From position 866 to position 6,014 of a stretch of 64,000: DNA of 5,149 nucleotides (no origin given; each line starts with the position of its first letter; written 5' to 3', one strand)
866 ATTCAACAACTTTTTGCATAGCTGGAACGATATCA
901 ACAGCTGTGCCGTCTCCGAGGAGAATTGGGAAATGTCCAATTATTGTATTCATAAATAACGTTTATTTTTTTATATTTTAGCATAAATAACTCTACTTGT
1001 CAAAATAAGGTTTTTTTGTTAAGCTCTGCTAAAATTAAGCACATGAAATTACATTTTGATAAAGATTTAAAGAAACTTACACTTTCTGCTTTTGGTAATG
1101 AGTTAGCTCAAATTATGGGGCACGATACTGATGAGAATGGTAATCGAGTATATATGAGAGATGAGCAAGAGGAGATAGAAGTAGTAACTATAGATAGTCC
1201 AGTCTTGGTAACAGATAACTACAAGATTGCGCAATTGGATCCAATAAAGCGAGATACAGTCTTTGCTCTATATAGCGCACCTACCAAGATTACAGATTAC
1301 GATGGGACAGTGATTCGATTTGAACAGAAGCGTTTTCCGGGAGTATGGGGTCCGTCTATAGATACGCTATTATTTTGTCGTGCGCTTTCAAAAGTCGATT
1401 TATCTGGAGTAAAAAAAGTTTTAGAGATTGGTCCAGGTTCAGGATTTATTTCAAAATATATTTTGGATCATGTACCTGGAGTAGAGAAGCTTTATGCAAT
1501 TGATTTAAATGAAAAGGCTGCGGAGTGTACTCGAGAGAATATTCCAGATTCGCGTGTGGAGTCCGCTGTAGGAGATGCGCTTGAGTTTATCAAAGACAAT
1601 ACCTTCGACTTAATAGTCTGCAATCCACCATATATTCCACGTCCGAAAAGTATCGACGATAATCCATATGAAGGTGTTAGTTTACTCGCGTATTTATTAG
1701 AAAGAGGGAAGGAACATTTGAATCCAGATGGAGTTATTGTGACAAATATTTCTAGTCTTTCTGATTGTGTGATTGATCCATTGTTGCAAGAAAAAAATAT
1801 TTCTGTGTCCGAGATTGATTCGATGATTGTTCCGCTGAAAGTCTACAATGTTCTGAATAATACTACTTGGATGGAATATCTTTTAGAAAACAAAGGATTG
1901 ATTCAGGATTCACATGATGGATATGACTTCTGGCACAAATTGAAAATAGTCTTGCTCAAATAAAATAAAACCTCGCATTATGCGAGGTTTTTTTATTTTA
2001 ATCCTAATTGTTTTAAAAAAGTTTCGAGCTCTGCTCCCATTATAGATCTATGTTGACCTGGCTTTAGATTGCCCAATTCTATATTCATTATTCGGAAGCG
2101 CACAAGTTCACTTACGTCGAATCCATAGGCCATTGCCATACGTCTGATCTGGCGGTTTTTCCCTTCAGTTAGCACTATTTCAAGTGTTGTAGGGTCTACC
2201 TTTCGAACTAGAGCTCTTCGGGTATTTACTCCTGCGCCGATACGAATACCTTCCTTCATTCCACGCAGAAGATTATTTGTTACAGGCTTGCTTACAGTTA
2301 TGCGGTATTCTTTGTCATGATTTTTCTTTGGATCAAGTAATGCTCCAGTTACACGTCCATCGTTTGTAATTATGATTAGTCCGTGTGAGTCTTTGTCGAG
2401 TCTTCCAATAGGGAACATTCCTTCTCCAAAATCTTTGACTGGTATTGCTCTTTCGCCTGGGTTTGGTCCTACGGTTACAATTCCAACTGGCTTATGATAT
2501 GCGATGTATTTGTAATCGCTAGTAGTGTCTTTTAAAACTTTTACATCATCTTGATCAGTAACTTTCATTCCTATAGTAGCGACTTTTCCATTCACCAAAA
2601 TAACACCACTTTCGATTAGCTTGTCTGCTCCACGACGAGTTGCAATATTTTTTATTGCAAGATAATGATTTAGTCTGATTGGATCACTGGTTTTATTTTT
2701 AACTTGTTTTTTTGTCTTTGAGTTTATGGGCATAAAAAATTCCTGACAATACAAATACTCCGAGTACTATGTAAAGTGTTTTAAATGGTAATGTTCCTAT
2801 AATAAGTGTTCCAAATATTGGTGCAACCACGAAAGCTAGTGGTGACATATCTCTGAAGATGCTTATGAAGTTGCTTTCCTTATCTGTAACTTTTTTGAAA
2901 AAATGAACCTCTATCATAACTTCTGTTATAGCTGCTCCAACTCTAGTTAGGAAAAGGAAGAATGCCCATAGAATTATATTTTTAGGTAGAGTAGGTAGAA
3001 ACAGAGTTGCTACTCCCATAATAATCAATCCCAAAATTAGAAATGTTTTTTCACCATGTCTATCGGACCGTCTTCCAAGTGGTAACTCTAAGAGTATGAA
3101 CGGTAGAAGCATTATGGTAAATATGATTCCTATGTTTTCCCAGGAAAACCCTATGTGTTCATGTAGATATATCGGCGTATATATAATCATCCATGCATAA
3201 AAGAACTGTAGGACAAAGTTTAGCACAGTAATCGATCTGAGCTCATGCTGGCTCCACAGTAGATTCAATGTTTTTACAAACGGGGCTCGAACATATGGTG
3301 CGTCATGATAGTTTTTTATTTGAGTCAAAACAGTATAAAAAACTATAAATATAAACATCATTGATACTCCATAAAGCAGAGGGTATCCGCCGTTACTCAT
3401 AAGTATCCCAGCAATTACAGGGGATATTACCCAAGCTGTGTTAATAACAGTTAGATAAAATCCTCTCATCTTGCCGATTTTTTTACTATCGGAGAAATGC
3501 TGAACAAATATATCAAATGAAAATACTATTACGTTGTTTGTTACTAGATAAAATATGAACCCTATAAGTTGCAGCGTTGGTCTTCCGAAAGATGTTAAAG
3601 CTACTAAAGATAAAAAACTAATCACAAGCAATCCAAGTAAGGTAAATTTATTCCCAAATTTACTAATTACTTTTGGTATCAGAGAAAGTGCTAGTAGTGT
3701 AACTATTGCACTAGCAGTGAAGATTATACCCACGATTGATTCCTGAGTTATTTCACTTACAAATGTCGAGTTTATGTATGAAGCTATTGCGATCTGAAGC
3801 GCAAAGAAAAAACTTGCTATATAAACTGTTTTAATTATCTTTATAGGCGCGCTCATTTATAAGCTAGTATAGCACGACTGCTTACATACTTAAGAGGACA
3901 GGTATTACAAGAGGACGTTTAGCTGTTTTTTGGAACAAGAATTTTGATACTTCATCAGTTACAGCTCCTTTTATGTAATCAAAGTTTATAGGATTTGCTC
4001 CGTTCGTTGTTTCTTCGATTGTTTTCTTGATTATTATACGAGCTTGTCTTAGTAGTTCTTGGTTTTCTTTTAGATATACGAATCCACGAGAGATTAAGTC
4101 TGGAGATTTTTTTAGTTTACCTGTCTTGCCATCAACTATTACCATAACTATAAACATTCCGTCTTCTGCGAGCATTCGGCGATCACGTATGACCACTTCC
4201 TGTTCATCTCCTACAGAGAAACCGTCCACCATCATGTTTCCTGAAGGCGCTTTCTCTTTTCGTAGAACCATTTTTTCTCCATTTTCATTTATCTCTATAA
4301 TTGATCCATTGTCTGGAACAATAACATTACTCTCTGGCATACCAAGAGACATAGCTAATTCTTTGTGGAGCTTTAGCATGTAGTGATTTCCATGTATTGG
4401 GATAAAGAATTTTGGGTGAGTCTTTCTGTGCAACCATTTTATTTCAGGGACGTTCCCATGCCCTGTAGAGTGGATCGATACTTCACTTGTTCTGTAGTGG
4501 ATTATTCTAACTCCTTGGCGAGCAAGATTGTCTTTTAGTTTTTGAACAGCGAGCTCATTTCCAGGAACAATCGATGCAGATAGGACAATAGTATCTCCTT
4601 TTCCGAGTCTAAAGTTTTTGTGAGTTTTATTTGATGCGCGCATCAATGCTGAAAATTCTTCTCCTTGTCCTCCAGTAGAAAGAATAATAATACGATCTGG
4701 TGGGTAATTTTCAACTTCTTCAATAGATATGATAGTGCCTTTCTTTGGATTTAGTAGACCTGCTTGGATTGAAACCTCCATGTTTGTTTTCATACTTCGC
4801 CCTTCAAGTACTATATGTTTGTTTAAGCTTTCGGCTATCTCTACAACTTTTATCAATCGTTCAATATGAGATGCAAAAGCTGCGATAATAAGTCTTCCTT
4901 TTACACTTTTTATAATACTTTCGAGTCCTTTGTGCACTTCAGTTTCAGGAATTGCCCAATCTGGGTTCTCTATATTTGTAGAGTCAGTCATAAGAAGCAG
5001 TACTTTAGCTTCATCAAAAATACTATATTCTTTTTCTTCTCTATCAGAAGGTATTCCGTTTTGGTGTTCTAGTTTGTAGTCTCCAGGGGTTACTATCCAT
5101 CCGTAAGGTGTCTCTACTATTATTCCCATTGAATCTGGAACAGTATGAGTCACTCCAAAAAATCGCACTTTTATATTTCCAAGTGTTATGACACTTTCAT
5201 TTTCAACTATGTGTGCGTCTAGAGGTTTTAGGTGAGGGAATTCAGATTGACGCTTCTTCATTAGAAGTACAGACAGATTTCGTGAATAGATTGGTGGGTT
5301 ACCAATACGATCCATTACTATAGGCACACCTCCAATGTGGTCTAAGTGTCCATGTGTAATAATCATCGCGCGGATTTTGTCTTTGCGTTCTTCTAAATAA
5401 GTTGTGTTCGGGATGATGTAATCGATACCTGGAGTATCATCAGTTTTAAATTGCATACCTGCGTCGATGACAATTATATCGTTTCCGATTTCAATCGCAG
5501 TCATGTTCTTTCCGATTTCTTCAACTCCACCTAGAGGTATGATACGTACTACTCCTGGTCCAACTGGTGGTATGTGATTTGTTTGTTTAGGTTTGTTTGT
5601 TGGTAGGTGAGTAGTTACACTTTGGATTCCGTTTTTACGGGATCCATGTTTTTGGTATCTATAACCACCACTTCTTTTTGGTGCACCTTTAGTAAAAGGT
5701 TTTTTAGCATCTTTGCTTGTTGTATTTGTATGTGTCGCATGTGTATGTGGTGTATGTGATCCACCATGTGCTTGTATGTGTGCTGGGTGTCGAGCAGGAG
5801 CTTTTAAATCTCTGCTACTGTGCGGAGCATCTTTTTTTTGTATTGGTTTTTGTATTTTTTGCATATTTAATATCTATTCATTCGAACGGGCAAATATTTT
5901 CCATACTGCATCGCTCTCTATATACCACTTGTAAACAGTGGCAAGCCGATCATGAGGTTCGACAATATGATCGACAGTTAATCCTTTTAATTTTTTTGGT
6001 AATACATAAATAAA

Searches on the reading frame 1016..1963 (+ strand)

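Call 8: search_protein_families(library=pfam, proteins=[window:1016-1963:+], max_evalue=0.001)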
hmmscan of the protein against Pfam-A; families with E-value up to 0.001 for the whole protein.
window:1016-1963:+ (315 aa): 10 families
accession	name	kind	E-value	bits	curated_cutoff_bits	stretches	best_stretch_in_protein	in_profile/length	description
PF05175.20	MTS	-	4.2e-12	46.5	23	1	131-242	31-137/170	Methyltransferase small domain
PF13649.12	Methyltransf_25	-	7.5e-09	36.6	27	1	135-203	1-71/97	Methyltransferase domain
PF08241.18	Methyltransf_11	-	3e-08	34.6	21.2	1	136-203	1-67/95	Methyltransferase domain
PF06325.19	PrmA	-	4.3e-06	26.9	22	1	122-203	153-233/296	Ribosomal protein L11 methyltransferase (PrmA)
PF07669.17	Eco57I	-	2.4e-05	24.9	25.3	1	181-242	55-131/171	Eco57I restriction-modification methylase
PF13847.12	Methyltransf_31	-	3.6e-05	23.9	27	1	133-253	5-119/145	Methyltransferase domain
PF08242.18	Methyltransf_12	-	4.3e-05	24.6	30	1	136-203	1-72/98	Methyltransferase domain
PF01728.25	FtsJ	-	6.7e-05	23.3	24.1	1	125-246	14-140/181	FtsJ-like methyltransferase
PF01170.24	UPF0020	-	7.3e-05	23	22.3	1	158-243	78-164/197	RMKL-like, methyltransferase domain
PF00398.26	RrnaAD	-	0.00013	21.6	24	1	116-191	15-88/263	Ribosomal RNA adenine dimethylase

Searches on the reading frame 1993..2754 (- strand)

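Call 8: search_protein_families(library=pfam, proteins=[window:1993-2754:-], max_evalue=0.001)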
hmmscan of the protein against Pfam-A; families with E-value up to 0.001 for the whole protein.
window:1993-2754:- (253 aa): 2 families
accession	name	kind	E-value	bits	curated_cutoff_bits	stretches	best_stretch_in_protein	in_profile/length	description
PF00849.27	PseudoU_synth_2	-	1.9e-16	61.1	26.8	1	82-207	1-150/152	RNA pseudouridylate synthase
PF01479.30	S4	-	7.3e-08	32.5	22.8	1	27-71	2-48/48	S4 domain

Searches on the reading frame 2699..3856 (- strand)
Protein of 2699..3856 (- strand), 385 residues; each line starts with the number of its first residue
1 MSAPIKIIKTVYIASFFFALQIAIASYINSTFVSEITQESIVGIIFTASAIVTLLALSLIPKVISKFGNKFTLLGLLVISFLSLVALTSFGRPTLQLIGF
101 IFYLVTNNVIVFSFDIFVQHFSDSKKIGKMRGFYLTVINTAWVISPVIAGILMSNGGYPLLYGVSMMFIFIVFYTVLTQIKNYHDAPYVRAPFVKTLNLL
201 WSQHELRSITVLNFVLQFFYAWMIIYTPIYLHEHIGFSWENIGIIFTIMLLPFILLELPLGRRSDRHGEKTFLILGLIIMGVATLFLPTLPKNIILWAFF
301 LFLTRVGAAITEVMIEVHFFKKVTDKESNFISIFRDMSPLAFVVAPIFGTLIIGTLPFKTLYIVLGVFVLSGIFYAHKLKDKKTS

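Call 8: search_protein_families(library=pfam, proteins=[window:2699-3856:-], max_evalue=0.001)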
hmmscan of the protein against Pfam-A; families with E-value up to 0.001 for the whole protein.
window:2699-3856:- (385 aa): 1 family
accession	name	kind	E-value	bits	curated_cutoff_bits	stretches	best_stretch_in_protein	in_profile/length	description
PF07690.21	MFS_1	-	3.2e-29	102.4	33.4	2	214-374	6-166/347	Major Facilitator Superfamily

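Call 18: find_encoding_contigs(protein=window:2699-3856:-, flank=10000, max_places=4)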
Protein window:2699-3856:- (385 aa): 11 contigs read that carry it; 4 places shown.
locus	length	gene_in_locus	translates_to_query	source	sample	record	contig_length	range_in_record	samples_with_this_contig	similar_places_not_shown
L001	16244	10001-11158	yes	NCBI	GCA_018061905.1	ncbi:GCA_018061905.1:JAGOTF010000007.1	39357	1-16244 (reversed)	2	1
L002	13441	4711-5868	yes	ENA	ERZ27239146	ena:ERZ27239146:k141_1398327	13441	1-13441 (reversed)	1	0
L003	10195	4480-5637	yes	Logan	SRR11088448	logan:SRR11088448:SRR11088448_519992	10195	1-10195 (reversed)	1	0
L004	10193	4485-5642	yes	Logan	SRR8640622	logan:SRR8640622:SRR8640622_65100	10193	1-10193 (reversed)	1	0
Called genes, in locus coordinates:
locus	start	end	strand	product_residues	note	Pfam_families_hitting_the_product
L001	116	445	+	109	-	-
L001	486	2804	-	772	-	PF03477:ATP-cone, PF17975:RNR_Alpha, PF21995:RNR-II_ins_dom, PF02867:Ribonuc_red_lgC (faint)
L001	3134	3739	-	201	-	-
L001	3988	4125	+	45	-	-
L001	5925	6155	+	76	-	PF03840:SecG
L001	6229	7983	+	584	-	PF00496:SBP_bac_5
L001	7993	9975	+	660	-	PF00753:Lactamase_B, PF12706:Lactamase_B_2, PF22505:RNase_J_b_CASP, PF17770:RNase_J_C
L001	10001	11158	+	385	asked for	PF07690:MFS_1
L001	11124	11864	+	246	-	PF01479:S4, PF00849:PseudoU_synth_2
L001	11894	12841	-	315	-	PF05175:MTS, PF06325:PrmA (weak), PF08241:Methyltransf_11, PF13649:Methyltransf_25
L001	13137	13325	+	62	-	-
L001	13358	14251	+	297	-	PF00180:Iso_dh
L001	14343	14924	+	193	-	PF04973:NMN_transporter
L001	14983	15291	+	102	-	-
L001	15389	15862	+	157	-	PF15891:Nuc_deoxyri_tr2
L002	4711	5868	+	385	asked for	PF07690:MFS_1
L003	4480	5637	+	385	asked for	PF07690:MFS_1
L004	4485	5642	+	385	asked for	PF07690:MFS_1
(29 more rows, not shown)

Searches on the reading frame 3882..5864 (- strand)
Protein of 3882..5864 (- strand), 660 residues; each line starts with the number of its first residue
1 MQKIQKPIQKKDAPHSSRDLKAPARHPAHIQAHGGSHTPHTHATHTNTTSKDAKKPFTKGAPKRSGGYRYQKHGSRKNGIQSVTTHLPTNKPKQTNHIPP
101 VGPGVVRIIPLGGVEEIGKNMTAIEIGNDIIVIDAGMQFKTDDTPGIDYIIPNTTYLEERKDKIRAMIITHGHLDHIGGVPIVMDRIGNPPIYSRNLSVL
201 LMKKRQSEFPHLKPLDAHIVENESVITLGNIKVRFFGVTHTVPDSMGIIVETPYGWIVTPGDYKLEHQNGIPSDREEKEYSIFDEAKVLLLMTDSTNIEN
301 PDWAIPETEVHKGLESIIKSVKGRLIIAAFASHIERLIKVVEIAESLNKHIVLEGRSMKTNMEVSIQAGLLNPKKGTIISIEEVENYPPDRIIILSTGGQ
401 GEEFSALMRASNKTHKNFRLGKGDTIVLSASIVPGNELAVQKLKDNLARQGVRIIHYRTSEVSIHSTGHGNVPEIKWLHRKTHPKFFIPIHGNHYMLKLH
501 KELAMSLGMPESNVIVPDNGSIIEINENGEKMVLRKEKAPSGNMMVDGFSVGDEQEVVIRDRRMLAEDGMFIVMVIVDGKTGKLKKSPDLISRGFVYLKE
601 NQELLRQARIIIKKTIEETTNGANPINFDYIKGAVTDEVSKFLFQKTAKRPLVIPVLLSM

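Call 8: search_protein_families(library=pfam, proteins=[window:3882-5864:-], max_evalue=0.001)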
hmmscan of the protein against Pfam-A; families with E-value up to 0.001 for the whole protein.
window:3882-5864:- (660 aa): 5 families
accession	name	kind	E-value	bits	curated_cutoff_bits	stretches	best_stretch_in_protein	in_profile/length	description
PF22505.1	RNase_J_b_CASP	-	6e-39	133.1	27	1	322-447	1-126/126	Ribonuclease J, beta-CASP domain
PF17770.6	RNase_J_C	-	2.7e-25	89.7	23.8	1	558-658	1-100/102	Ribonuclease J C-terminal domain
PF00753.33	Lactamase_B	-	9.8e-13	48.9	22.7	1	119-266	6-153/196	Metallo-beta-lactamase superfamily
PF12706.13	Lactamase_B_2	-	8e-09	35.8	27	1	158-262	23-134/200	Beta-lactamase superfamily domain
PF13483.12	Lactamase_B_3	-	0.00064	20.2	24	0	147-295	21-135/160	Beta-lactamase superfamily domain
